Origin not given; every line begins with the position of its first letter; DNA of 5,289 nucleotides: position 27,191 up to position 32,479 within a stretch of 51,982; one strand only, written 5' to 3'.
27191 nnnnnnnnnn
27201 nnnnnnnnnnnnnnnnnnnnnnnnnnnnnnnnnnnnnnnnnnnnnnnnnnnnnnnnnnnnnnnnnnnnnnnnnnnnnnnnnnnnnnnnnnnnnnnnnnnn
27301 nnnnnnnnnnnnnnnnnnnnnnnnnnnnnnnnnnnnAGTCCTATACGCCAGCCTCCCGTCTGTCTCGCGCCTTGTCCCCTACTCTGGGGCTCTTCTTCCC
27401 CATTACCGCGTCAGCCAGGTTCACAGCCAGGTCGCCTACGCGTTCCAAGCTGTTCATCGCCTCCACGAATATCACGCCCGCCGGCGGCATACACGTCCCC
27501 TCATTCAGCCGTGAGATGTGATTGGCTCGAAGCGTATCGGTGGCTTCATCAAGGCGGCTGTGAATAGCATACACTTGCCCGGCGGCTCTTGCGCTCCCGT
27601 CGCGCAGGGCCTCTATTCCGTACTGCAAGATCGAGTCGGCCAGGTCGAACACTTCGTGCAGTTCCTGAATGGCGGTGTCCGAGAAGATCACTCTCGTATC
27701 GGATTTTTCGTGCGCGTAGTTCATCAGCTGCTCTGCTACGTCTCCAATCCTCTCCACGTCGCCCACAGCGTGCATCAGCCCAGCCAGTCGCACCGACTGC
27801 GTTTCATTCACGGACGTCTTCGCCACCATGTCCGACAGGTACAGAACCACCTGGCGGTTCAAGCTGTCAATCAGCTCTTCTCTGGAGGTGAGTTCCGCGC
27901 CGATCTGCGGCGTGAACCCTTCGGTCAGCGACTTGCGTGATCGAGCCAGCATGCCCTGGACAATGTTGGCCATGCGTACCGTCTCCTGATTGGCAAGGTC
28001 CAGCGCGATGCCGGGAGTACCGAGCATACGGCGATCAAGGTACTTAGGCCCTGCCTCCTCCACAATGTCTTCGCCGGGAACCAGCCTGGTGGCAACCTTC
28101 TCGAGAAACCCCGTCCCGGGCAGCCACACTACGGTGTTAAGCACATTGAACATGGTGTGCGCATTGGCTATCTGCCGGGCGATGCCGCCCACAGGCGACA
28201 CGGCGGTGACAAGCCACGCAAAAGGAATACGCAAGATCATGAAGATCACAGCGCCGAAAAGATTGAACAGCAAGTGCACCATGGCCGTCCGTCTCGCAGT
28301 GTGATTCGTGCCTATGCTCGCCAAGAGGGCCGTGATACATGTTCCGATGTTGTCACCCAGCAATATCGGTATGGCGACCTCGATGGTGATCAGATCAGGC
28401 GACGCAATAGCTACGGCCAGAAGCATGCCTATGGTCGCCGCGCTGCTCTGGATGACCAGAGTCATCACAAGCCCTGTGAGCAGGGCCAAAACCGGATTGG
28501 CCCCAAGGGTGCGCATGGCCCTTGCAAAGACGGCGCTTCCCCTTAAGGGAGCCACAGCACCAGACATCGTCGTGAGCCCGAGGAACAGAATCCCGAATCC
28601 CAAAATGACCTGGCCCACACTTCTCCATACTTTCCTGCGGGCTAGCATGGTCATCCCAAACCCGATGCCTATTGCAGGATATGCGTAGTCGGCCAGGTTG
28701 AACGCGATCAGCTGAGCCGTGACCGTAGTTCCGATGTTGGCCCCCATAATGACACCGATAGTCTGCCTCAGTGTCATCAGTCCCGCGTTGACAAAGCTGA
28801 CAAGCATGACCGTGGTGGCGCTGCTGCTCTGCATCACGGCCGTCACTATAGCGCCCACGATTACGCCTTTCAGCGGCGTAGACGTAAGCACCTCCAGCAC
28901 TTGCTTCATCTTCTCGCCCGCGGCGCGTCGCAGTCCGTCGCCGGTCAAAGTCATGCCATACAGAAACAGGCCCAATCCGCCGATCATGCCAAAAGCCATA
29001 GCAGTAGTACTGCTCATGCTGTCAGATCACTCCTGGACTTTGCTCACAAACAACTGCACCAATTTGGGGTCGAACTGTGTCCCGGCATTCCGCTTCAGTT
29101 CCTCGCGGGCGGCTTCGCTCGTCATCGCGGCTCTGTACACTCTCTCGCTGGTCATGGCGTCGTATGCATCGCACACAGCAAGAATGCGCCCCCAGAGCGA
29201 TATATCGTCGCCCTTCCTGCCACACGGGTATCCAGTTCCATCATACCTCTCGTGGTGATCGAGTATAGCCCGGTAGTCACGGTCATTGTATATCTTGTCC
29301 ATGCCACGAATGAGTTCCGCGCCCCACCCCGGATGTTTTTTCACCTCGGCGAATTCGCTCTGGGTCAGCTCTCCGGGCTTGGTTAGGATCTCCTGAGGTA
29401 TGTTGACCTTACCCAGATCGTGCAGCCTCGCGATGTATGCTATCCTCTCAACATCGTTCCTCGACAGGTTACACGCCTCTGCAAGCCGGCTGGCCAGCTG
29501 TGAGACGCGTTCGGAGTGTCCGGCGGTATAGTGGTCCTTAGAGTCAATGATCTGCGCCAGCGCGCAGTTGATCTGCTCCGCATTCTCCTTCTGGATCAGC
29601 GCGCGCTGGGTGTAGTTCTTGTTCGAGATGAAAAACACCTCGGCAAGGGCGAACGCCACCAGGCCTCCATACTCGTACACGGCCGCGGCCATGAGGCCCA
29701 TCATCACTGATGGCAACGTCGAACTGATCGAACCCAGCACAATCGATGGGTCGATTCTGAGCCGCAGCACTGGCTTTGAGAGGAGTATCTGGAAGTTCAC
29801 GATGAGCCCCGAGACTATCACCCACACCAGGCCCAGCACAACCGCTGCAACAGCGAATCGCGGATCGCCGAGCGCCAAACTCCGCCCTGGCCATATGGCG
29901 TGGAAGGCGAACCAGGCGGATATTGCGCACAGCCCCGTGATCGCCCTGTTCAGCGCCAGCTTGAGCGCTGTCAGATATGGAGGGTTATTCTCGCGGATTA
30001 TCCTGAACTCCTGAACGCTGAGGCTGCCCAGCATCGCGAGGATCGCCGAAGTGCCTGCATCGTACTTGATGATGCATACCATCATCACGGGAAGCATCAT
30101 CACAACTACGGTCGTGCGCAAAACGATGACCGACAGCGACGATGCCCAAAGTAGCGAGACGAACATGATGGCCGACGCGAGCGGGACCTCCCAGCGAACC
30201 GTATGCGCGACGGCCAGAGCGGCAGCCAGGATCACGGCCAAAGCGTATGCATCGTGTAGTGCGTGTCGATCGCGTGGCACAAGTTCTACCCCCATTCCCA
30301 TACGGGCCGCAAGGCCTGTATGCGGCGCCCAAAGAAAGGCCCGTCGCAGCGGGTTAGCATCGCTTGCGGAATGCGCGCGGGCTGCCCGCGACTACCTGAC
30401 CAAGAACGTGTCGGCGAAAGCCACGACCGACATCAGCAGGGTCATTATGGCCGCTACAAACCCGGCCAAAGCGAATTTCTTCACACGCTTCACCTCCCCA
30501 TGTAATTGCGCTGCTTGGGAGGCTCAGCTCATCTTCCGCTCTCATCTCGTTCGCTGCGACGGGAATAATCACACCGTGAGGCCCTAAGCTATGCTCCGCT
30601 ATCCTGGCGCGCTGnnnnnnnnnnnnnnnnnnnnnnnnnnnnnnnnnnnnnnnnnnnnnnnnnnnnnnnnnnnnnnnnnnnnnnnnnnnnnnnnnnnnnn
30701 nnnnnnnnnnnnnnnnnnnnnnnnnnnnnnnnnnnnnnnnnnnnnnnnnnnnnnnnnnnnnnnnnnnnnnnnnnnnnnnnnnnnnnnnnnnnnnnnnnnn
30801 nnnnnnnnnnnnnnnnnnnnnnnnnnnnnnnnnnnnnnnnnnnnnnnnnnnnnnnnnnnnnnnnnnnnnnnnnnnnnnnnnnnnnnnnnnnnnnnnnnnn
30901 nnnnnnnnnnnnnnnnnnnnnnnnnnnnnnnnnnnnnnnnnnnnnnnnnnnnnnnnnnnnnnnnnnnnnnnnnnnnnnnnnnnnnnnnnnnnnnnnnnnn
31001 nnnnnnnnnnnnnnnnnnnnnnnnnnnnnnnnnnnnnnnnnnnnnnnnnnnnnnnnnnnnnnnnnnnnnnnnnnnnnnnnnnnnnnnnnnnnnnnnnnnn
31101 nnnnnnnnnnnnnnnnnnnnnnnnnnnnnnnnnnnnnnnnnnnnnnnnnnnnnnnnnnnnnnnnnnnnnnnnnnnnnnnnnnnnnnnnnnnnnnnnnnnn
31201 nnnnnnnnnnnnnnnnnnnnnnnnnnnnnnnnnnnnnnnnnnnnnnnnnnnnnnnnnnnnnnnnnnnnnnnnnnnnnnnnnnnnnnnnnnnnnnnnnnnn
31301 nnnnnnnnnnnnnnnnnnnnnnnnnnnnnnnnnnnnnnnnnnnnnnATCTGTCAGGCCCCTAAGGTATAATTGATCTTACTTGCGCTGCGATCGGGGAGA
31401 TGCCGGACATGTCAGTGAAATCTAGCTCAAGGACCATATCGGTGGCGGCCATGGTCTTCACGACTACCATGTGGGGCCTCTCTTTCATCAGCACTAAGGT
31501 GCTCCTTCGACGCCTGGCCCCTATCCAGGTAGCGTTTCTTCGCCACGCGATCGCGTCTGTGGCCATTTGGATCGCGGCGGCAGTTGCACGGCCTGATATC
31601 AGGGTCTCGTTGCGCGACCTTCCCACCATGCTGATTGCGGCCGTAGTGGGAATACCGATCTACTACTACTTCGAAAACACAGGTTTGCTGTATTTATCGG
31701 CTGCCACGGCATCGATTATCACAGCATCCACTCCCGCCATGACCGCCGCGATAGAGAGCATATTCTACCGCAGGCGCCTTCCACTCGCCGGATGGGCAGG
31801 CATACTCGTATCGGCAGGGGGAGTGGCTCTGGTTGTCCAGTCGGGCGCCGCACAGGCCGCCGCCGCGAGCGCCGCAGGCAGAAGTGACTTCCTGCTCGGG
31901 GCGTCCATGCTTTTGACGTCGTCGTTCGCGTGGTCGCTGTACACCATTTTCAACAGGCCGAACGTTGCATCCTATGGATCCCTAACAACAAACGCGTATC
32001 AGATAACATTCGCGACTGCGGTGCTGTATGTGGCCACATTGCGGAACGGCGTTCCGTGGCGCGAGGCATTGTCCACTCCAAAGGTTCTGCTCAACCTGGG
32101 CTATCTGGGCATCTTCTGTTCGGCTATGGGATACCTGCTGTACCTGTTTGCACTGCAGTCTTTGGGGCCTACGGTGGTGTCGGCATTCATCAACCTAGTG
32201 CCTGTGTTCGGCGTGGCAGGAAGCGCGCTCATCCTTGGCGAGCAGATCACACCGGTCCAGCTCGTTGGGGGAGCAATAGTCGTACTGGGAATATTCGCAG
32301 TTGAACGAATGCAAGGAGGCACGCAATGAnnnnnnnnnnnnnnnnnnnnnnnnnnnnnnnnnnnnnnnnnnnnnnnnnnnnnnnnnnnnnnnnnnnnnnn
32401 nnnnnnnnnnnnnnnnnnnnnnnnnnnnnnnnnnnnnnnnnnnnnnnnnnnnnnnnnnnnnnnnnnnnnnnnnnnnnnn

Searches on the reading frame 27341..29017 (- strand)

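Call 65: search_protein_families(library=pfam, proteins=[window:27341-29017:-], max_evalue=0.0001)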
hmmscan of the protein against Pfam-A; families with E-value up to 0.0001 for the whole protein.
window:27341-29017:- (558 aa): 2 families
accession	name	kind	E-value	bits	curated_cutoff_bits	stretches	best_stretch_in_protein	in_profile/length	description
PF02690.20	Na_Pi_cotrans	-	3.8e-66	221.7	29.1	2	17-152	1-136/137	Na+/Pi-cotransporter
PF01895.24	PhoU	-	1.2e-19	70.8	23.5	2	347-432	2-86/89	PhoU domain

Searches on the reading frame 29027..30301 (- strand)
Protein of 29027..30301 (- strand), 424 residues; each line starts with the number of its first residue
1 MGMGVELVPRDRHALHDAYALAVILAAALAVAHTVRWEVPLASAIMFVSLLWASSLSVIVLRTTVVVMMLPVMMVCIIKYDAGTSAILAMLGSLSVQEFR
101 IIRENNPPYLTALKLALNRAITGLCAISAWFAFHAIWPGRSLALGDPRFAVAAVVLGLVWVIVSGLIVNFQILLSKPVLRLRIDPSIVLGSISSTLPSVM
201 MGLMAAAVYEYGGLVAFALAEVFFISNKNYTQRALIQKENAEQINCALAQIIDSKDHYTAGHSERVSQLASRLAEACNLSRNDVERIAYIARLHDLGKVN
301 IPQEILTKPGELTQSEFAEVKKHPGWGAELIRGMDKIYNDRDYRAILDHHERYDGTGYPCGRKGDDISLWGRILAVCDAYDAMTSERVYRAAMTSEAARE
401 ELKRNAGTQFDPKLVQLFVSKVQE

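Call 65: search_protein_families(library=pfam, proteins=[window:29027-30301:-], max_evalue=0.0001)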
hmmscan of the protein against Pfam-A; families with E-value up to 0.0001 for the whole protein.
window:29027-30301:- (424 aa): 2 families
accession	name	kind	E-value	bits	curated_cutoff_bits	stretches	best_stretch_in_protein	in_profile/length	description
PF13487.12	HD_5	-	6.1e-37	127.4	27.2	1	248-414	3-170/170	HD domain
PF01966.28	HD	-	1.1e-17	64.8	22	1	260-383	2-116/116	HD domain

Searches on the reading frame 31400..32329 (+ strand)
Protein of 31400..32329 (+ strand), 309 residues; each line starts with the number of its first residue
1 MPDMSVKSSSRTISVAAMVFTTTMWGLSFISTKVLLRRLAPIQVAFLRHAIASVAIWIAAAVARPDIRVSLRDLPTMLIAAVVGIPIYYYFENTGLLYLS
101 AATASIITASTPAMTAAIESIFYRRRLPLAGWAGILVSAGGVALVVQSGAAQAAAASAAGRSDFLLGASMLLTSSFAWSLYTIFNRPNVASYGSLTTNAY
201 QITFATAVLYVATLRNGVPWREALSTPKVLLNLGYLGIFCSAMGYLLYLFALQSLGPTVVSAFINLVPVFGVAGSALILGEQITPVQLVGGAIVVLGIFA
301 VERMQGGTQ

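Call 65: search_protein_families(library=pfam, proteins=[window:31400-32329:+], max_evalue=0.0001)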
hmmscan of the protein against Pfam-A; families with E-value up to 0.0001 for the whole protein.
window:31400-32329:+ (309 aa): 2 families
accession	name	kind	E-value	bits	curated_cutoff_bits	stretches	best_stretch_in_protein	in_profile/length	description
PF00892.27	EamA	-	2.7e-44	151.1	28.2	2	166-301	2-133/135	EamA-like transporter family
PF03151.22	TPT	-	1.2e-05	25.3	30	0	34-299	24-288/291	Triose-phosphate Transporter family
